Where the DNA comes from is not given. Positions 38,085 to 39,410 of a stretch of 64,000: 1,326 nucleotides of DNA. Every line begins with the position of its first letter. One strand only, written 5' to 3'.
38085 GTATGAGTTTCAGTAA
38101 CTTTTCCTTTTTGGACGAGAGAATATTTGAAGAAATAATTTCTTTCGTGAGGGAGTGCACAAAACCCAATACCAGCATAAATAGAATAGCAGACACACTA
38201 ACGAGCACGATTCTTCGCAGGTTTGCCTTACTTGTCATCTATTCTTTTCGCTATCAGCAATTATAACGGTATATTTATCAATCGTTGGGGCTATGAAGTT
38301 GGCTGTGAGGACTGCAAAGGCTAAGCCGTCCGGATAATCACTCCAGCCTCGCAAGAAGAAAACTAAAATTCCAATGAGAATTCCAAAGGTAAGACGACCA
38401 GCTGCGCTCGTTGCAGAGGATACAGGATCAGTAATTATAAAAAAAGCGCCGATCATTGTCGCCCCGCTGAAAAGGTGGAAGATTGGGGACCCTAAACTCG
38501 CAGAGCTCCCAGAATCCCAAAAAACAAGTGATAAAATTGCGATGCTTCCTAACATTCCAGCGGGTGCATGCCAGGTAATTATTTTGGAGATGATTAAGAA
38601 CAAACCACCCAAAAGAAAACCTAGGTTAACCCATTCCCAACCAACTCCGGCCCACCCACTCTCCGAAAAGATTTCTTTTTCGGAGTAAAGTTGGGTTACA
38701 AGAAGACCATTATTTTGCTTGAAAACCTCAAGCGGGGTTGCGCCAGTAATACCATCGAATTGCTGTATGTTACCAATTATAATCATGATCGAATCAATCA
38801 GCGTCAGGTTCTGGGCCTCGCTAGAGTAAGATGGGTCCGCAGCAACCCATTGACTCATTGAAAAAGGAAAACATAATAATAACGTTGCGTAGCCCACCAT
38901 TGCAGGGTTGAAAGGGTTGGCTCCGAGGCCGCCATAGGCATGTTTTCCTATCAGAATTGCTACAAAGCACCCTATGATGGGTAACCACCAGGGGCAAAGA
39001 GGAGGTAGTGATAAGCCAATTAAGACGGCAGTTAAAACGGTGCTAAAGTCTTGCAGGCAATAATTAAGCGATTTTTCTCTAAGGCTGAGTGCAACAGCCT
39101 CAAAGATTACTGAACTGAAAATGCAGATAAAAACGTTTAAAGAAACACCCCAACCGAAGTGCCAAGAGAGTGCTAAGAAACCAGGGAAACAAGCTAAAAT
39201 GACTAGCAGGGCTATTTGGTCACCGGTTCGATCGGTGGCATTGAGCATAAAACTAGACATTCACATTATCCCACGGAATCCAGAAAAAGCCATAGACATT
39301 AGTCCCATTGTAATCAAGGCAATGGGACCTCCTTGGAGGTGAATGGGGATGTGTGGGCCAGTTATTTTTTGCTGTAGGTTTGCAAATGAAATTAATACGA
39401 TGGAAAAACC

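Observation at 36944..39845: Stripped-down rnfA-rnfD-rnfG-rnfE operon: rnfB/rnfC absent and all four RnfA/RnfE Fe-S cysteine ligands replaced, flavin sites retained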

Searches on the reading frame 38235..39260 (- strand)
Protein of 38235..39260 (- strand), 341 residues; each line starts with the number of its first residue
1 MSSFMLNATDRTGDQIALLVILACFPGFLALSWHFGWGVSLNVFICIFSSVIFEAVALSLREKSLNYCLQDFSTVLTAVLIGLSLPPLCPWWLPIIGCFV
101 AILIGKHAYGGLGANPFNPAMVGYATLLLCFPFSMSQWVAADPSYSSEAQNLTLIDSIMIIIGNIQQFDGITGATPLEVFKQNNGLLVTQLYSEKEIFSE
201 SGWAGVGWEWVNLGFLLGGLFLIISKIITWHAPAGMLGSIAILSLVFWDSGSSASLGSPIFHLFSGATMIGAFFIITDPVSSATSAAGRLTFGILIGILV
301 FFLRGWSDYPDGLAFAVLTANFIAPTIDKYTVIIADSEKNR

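Call 3: search_protein_families(library=ncbifam, proteins=[window:38235-39260:-], max_evalue=0.001)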
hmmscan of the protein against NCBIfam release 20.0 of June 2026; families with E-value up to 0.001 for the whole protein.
window:38235-39260:- (341 aa): 6 families
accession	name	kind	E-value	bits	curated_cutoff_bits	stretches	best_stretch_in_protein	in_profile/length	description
TIGR01946.1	rnfD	subfamily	2.2e-108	362.5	207.05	1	13-331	10-320/327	RnfABCDGE type electron transport complex subunit D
NF002011.0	PRK00816.1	equivalog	4.4e-106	354.9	415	1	9-331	13-342/352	electron transport complex subunit RsxD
NF003756.0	PRK05349.1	equivalog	9.5e-38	130.1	414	1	46-333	128-393/406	NADH:ubiquinone reductase (Na(+)-transporting) subunit B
TIGR01937.1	nqrB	equivalog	1.4e-34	119.7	349.9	1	74-332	151-406/413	NADH:ubiquinone reductase (Na(+)-transporting) subunit B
NF041838.1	rnfD_Methano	equivalog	4.9e-33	114.7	400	2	15-136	19-138/285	Rnf electron transport complex subunit RnfD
NF002181.0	PRK01024.1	equivalog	1.3e-22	80.2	792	2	75-181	152-254/503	Na(+)-transporting NADH-quinone reductase subunit B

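Call 4: search_protein_families(library=pfam, proteins=[window:38235-39260:-], max_evalue=0.001)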
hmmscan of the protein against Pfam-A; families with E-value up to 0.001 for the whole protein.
window:38235-39260:- (341 aa): 1 family
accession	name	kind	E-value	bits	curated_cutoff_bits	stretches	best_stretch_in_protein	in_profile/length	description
PF03116.20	NQR2_RnfD_RnfE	-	2.3e-90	303.4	27.7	1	11-332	12-291/296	NQR2, RnfD, RnfE family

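Call 5: find_encoding_contigs(protein=window:38235-39260:-, flank=10000, max_places=6)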
Protein window:38235-39260:- (341 aa): 22 contigs read that carry it; 6 places shown.
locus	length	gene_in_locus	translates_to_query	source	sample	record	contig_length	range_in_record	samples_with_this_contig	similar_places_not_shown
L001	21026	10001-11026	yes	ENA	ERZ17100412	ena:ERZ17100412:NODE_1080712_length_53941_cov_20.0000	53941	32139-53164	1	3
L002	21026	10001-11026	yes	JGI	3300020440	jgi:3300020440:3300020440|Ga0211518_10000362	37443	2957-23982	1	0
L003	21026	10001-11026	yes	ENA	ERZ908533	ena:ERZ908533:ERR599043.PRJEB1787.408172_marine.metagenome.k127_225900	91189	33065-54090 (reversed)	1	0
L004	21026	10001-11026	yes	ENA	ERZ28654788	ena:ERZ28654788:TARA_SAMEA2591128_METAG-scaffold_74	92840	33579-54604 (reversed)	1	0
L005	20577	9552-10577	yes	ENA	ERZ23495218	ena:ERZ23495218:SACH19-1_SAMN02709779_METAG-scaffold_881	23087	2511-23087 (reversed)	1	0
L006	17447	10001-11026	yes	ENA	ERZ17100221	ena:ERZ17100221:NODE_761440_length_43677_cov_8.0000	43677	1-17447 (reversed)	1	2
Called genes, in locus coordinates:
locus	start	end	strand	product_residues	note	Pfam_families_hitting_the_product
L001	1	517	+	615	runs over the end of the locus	PF01972:SDH_protease (faint), PF01343:Peptidase_S49, PF00574:CLP_protease (faint), PF25145:NfeD1b_N (weak), PF01343:Peptidase_S49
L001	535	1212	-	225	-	PF00308:Bac_DnaA (weak), PF22688:Hda_lid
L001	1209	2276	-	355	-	PF09839:DUF2066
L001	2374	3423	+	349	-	PF00586:AIRS, PF02769:AIRS_C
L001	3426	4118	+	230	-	PF00551:Formyl_trans_N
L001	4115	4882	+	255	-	PF11306:DUF3108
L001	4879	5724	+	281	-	PF11219:DUF3014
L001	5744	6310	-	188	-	PF22769:DCD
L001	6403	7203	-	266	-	PF01656:CbiA, PF02374:ArsA_ATPase (faint), PF09140:MipZ (weak), PF10609:ParA, PF13614:AAA_31 (weak)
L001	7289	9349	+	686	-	PF00133:tRNA-synt_1, PF01406:tRNA-synt_1e (faint), PF09334:tRNA-synt_1g, PF01921:tRNA-synt_1f (faint), PF01588:tRNA_bind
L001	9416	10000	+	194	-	PF02508:Rnf-Nqr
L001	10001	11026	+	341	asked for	PF03116:NQR2_RnfD_RnfE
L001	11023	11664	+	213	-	PF04205:FMN_bind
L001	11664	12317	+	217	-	PF02508:Rnf-Nqr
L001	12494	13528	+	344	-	PF01979:Amidohydro_1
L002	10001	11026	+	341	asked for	PF03116:NQR2_RnfD_RnfE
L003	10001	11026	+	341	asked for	PF03116:NQR2_RnfD_RnfE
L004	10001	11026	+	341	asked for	PF03116:NQR2_RnfD_RnfE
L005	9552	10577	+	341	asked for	PF03116:NQR2_RnfD_RnfE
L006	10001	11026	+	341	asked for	PF03116:NQR2_RnfD_RnfE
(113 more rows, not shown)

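Call 10: find_related_loci(query=window:38235-39260:-, collection=genome_contigs, flank=10000)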
Query window:38235-39260:- (341 aa) in genome_contigs; peptide patterns used: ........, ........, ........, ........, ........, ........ (x = any residue, [..] = any of these).
192 stretches matched a pattern; 73 encode a relative of the query (tblastn E <= 1e-3); 72 distinct loci.
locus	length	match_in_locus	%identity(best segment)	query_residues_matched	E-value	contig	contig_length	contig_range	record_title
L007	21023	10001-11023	90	1-341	0e+0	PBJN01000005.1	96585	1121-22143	MAG: Porticoccaceae bacterium isolate SP293 6013, whole genome shotgun sequence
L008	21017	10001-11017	80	1-339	4e-172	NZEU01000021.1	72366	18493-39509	MAG: Porticoccaceae bacterium isolate MED754 135256, whole genome shotgun sequence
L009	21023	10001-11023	90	1-341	0e+0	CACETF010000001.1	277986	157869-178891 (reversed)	Porticoccaceae bacterium isolate AG-907-E05 genome assembly, contig: AG-907-E05_NODE_1, whole genome shotgun sequence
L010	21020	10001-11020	76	1-340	1e-170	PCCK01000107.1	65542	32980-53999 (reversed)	MAG: Porticoccaceae bacterium isolate NP1052 MHASMcontig_317917, whole genome shotgun sequence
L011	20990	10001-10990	58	3-332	2e-116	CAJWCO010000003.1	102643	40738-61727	MAG TPA_asm: uncultured Cellvibrionales bacterium isolate ERR599052_bin.203_MetaBAT_v2.12.1_MAG genome assembly, contig:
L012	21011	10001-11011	51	9-341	2e-107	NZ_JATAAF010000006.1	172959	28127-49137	Porticoccus sp. W117 Scaffold6, whole genome shotgun sequence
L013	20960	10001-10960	50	12-332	6e-103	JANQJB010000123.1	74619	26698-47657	MAG: Marinagarivorans sp. isolate PL25a_bin.100 k99_1728666, whole genome shotgun sequence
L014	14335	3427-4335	50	32-332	2e-101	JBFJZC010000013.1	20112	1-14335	MAG: Porticoccaceae bacterium isolate Mix_sand19.2022.05.Z.14 k141_290082_length_20112_cov_14.9482, whole genome shotgun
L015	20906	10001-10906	51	33-332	3e-101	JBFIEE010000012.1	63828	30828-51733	MAG: Porticoccaceae bacterium isolate Mix_sand11.2021.09.D.71 k141_325787_length_63828_cov_22.9468, whole genome shotgun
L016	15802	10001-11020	51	1-340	1e-100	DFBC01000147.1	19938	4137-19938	MAG TPA_asm: Cellvibrionales bacterium UBA3090 UBA3090_contig_57959, whole genome shotgun sequence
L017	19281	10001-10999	50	9-340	5e-100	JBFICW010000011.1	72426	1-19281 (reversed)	MAG: Porticoccus sp. isolate Mix_sand11.2021.09.D.25 k141_3482105_length_72426_cov_13.2403, whole genome shotgun sequenc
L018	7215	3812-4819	50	9-341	7e-99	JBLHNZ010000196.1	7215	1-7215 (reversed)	MAG: Oceanicoccus sp. isolate 3300055726_31 Ga0535650_0019909, whole genome shotgun sequence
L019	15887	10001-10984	52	14-341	3e-119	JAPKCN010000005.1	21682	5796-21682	MAG: Porticoccaceae bacterium isolate ANT-65 NODE_784_length_21682_cov_7.640126, whole genome shotgun sequence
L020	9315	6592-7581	49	1-332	3e-98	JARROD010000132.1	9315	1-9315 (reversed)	MAG: Exilibacterium sp. isolate Spart_141_MAG scaffold_694, whole genome shotgun sequence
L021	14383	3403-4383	51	7-331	5e-97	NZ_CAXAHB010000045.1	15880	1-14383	MAG: uncultured Oceanicoccus sp. isolate ERR3525233_maxbin2_4 ERZ22156883.880, whole genome shotgun sequence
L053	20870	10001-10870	45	35-332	3e-83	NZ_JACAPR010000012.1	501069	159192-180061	Pseudomonas gingeri strain D8001 run0228_D8001_S21_L004_contig_12, whole genome shotgun sequence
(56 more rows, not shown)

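Call 40: search_solved_structures(query=window:38235-39260:-, show_alignments=4, max_evalue=0.001)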
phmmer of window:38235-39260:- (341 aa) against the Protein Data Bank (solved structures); distinct sequences matched with E-value up to 0.001: 6.
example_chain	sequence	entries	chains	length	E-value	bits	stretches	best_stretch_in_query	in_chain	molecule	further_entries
8ahx_D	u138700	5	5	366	4.3e-51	177.3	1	14-330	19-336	Ion-translocating oxidoreductase complex subunit D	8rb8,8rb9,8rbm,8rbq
9eri_D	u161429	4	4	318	1.4e-36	129.6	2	168-331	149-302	Na(+)-translocating ferredoxin:NAD(+) oxidoreductase complex subunit D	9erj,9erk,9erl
7zc6_D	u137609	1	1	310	5.5e-35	124.3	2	168-332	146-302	RnfD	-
9lrr_B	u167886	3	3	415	2.5e-21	79.4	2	169-331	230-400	Na(+)-translocating NADH-quinone reductase subunit B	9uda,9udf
9ud3_B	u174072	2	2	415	3.8e-21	78.8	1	74-331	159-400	Na(+)-translocating NADH-quinone reductase subunit B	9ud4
7xk3_B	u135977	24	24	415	4.1e-21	78.7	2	169-331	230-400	Na(+)-translocating NADH-quinone reductase subunit B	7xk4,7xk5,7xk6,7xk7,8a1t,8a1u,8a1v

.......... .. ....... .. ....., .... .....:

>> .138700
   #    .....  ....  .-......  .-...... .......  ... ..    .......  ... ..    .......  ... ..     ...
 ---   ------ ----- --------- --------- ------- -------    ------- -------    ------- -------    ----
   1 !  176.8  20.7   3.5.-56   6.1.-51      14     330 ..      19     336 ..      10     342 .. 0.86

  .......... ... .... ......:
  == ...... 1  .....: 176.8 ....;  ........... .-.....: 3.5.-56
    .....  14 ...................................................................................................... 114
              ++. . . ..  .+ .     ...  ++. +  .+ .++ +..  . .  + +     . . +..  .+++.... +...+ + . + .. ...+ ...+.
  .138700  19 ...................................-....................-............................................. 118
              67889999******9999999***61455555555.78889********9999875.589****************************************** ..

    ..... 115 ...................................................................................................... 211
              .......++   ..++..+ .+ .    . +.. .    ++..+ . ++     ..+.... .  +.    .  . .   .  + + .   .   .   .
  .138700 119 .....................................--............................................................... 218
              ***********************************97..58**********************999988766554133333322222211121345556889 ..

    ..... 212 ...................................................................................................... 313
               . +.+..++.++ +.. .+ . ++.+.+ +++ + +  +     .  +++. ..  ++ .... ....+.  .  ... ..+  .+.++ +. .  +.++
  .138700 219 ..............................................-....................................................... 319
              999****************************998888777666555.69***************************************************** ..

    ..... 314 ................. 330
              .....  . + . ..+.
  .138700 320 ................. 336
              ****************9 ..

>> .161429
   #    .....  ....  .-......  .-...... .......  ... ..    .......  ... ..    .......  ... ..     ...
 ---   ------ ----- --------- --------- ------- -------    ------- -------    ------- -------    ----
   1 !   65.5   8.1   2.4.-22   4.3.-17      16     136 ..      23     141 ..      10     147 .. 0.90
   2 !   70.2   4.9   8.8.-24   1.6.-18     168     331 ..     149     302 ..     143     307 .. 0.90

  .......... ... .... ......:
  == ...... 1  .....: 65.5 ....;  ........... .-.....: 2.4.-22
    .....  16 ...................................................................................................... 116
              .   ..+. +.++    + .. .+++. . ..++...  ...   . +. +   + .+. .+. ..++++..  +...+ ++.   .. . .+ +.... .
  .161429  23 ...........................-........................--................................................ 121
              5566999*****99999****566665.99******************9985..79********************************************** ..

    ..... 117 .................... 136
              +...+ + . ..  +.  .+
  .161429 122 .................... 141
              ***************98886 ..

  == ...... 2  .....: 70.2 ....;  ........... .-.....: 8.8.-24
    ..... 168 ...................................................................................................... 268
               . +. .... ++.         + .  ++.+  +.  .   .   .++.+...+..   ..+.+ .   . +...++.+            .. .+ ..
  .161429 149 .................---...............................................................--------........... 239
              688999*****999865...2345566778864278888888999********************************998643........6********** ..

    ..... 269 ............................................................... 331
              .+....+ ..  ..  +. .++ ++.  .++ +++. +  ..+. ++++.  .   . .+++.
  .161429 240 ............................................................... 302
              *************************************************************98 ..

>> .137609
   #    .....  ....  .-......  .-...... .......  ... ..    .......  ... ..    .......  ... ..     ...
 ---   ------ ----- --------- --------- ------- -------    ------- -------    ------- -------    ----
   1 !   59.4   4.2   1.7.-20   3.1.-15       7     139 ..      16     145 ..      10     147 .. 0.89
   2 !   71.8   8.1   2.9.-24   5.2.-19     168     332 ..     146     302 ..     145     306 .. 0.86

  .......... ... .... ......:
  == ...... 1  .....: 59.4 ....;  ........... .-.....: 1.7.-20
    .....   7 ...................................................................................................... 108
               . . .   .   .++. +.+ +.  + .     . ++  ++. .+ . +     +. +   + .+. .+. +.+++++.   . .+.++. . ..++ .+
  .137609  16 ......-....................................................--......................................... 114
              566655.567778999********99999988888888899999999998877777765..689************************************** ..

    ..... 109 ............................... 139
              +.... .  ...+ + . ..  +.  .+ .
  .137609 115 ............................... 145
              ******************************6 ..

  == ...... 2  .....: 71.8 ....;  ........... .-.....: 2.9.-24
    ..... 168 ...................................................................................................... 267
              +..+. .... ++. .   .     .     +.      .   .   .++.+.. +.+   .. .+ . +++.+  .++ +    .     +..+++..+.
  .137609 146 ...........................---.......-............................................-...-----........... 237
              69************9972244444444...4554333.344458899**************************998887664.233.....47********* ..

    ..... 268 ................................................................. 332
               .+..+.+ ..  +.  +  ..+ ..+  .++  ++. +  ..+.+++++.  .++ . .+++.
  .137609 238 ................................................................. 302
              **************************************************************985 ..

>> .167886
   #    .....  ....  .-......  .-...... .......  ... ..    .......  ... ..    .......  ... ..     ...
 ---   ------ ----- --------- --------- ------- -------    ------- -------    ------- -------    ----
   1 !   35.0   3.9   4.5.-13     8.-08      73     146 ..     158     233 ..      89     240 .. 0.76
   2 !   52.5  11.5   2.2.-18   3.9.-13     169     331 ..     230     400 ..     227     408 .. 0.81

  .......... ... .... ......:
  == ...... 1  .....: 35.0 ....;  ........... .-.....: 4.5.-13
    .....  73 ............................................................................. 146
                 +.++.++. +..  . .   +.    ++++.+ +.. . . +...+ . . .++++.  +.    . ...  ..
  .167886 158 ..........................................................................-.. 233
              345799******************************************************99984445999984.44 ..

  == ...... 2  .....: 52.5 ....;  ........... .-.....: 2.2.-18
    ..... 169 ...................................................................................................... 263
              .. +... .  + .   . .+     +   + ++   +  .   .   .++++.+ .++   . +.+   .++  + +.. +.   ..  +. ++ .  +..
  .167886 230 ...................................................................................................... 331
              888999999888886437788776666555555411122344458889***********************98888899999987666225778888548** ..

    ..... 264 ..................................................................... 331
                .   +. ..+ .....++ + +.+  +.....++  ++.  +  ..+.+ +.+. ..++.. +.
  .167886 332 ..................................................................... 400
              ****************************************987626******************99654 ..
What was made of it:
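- Riboflavin ligands N118 and D278 are kept (call 40).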

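Call 45: find_homologous_proteins(query=L053:8486-9073:+, max_evalue=1e-10)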
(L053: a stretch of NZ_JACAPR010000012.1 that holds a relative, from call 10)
Query L053:8486-9073:+ (195 aa): 557 proteins with E <= 1e-10 among 2923 candidates; the best 120 are listed.
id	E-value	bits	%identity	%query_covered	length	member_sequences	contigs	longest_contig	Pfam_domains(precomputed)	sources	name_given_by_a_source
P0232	2.0e-116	405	100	100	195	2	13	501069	PF02508.20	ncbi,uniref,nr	ncbi:Rnf-Nqr domain containing protein [Pseudomonas gingeri]|uniref:Rnf-Nqr domain containing protei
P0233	8.1e-102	357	89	100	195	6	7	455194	PF02508.20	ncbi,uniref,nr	ncbi:Rnf-Nqr domain containing protein [Pseudomonas gingeri]|uniref:Rnf-Nqr domain containing protei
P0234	2.2e-97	343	86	100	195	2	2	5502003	PF02508.20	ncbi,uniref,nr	ncbi:NADH:quinone oxidoreductase [Pseudomonas agarici]|uniref:NADH:quinone oxidoreductase n=1 Tax=Ps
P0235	2.3e-88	313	80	99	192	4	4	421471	PF02508.20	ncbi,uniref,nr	ncbi:electron transport complex protein RnfA [Pseudomonas asplenii]|uniref:Putative NADH:ubiquinone 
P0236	2.1e-86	307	79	99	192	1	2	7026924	PF02508.20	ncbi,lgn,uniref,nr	ncbi:Rnf-Nqr domain containing protein [Pseudomonas vanderleydeniana]|uniref:NADH:quinone oxidoreduc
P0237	3.8e-85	303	78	100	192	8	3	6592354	PF02508.20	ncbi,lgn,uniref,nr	ncbi:Rnf-Nqr domain containing protein [Pseudomonas asplenii]|uniref:Electron transport complex prot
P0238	9.1e-84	298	78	100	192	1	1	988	PF02508.20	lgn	-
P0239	1.9e-80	287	73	99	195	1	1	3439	PF02508.20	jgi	jgi:electron transport complex protein RnfA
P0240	3.2e-79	283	72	99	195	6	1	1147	PF02508.20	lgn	-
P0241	1.4e-78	281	72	99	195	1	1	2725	PF02508.20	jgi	jgi:electron transport complex protein RnfA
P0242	1.4e-78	281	71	99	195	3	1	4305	PF02508.20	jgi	jgi:electron transport complex protein RnfA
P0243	1.7e-77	278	70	99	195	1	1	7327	PF02508.20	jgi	jgi:electron transport complex protein RnfA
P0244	4.7e-77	276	70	99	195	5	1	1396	PF02508.20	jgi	jgi:electron transport complex protein RnfA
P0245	5.0e-77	276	72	99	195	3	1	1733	PF02508.20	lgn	-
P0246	7.4e-77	276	70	99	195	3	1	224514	PF02508.20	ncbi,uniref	ncbi:electron transport complex protein RnfA [Pseudomonas sp. NPDC087697]|uniref:electron transport 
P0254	7.2e-74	266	68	100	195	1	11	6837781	PF02508.20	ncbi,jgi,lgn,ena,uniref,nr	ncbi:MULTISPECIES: Rnf-Nqr domain containing protein [Pseudomonas]|jgi:H+/Na+-translocating ferredox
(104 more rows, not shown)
